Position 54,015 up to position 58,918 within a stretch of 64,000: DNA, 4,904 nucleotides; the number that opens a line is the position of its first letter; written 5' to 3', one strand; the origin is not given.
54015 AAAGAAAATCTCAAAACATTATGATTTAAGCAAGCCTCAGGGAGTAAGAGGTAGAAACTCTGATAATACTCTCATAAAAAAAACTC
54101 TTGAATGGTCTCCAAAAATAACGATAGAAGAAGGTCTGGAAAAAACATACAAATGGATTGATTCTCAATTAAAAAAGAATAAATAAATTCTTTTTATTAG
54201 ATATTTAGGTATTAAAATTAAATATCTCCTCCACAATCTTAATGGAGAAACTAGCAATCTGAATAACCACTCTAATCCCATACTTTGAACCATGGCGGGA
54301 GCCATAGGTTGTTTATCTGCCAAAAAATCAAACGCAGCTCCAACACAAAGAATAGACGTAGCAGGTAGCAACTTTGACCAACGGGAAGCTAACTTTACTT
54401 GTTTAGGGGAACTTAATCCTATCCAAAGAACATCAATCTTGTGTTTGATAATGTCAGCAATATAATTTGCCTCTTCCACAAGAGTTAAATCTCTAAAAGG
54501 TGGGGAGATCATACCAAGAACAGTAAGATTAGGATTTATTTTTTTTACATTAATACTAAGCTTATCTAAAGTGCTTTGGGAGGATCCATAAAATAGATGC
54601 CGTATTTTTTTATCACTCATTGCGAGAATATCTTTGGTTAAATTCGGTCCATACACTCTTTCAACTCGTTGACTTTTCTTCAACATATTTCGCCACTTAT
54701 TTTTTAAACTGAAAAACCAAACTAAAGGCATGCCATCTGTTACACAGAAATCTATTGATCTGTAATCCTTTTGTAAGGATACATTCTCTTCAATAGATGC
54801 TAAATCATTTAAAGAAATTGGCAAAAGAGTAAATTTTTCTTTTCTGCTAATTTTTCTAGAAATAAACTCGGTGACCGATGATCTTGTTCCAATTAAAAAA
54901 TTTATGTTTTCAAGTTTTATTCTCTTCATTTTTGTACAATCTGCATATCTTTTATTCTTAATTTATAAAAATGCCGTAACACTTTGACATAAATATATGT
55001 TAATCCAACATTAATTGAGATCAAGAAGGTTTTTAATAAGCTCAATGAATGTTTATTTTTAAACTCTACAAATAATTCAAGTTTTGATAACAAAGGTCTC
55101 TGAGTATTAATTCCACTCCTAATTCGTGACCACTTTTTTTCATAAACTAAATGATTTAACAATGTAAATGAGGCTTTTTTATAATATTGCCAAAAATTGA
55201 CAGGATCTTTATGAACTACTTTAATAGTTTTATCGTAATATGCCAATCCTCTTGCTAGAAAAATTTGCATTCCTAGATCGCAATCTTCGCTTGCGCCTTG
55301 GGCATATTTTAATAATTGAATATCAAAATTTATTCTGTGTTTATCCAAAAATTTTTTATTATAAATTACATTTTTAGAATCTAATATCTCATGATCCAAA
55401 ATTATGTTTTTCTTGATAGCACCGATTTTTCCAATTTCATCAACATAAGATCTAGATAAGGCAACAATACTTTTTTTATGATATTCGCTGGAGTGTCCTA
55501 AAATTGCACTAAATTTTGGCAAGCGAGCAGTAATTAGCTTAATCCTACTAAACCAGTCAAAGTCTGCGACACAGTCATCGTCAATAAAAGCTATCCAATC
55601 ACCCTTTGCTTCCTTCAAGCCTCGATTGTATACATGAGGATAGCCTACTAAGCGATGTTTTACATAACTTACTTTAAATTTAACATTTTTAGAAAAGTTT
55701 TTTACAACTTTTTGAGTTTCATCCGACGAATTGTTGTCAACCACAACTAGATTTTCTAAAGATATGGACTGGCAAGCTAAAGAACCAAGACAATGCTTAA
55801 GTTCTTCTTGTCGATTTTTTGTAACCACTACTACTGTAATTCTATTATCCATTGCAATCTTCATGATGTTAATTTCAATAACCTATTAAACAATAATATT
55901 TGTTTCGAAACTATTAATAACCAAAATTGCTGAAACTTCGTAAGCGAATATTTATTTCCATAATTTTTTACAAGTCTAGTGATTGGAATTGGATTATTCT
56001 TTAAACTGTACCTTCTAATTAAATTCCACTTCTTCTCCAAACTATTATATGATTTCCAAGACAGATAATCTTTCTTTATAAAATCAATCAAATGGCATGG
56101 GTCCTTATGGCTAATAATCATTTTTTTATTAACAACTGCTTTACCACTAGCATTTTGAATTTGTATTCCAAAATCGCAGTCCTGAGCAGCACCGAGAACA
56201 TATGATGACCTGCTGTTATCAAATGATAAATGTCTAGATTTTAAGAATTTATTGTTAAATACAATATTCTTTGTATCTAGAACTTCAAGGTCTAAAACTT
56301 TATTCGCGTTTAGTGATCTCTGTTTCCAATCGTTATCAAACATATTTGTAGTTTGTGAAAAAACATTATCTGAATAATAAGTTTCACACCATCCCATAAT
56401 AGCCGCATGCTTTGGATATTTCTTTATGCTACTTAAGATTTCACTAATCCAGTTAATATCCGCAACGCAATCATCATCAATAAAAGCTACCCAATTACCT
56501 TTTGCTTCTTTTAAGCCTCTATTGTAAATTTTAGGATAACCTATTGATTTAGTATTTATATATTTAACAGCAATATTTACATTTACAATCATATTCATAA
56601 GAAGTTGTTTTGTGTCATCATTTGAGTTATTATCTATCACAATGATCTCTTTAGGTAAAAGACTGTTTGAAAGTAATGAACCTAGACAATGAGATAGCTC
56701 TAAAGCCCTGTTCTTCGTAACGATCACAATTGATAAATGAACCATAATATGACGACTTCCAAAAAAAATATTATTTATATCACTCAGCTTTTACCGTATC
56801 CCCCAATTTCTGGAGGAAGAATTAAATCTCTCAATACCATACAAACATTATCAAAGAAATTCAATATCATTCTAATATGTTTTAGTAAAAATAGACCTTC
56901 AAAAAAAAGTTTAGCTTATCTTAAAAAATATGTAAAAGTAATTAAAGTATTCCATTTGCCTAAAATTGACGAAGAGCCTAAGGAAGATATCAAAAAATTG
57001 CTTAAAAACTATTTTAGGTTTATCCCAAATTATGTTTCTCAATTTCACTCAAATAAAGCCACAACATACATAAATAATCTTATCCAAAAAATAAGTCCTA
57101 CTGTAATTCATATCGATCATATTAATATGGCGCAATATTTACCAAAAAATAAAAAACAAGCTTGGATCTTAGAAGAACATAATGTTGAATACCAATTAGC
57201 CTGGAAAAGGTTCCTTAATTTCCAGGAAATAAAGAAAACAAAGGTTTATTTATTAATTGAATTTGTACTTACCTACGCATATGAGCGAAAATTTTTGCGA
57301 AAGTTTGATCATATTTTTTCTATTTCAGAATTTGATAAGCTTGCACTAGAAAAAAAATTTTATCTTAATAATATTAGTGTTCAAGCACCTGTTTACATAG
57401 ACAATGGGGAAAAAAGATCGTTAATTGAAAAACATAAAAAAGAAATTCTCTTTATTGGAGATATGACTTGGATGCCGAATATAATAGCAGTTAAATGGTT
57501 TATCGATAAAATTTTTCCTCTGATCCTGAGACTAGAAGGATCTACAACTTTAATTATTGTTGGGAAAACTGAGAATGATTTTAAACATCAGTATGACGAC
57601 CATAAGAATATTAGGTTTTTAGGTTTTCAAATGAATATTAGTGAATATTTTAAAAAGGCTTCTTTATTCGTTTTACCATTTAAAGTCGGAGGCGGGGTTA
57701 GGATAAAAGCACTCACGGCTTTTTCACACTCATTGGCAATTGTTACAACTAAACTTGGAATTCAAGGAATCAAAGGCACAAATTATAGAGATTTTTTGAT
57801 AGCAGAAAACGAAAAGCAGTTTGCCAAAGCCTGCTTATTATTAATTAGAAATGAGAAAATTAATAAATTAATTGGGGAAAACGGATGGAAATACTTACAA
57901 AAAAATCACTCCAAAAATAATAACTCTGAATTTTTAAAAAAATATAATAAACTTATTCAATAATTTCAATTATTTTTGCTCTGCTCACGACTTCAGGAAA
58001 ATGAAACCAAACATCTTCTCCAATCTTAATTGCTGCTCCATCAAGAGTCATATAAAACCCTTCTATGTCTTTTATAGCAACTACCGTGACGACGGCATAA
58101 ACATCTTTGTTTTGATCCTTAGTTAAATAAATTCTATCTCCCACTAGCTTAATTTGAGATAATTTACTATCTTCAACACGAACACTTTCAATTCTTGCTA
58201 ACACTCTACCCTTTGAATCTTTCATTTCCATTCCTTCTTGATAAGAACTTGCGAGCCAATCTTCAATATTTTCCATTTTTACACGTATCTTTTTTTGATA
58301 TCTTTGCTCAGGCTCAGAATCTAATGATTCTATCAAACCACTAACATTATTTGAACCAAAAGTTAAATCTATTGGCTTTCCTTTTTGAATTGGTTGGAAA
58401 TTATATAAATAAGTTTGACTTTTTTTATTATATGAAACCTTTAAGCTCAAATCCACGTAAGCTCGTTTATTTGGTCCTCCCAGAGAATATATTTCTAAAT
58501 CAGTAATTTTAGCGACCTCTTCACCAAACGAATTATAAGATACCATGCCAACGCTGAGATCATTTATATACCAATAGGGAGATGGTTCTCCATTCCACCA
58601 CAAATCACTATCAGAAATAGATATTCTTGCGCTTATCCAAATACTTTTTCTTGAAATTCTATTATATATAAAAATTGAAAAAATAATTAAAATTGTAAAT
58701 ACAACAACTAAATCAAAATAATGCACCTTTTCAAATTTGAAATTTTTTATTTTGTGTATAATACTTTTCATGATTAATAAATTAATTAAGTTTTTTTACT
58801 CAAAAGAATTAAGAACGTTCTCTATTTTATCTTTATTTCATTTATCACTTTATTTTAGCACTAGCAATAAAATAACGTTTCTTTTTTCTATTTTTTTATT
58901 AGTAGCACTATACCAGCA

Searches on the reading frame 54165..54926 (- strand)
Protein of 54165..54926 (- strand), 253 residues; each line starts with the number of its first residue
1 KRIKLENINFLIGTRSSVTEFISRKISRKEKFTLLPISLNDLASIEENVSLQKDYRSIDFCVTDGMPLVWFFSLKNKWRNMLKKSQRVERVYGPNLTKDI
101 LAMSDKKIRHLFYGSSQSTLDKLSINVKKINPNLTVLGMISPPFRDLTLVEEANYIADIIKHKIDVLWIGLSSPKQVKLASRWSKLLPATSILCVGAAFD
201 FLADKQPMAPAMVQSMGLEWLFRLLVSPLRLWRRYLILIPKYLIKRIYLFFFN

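Call 23: search_protein_families(library=pfam, proteins=[window:54165-54926:-], max_evalue=0.01)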
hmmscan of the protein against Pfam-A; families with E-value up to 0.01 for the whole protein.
window:54165-54926:- (253 aa): 1 family
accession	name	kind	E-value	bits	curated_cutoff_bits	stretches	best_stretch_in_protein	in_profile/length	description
PF03808.19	Glyco_tran_WecG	-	3.5e-41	141.3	27.4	1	59-235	2-168/168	Glycosyl transferase WecG/TagA/CpsF family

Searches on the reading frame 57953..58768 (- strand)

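Call 23: search_protein_families(library=pfam, proteins=[window:57953-58768:-], max_evalue=0.01)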
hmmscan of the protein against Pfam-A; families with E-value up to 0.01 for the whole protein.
window:57953-58768:- (271 aa): 1 family
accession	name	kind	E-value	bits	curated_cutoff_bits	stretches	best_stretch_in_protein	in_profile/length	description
PF14221.11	DUF4330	-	2.4e-07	31.5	27.6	1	149-269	45-166/167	Domain of unknown function (DUF4330)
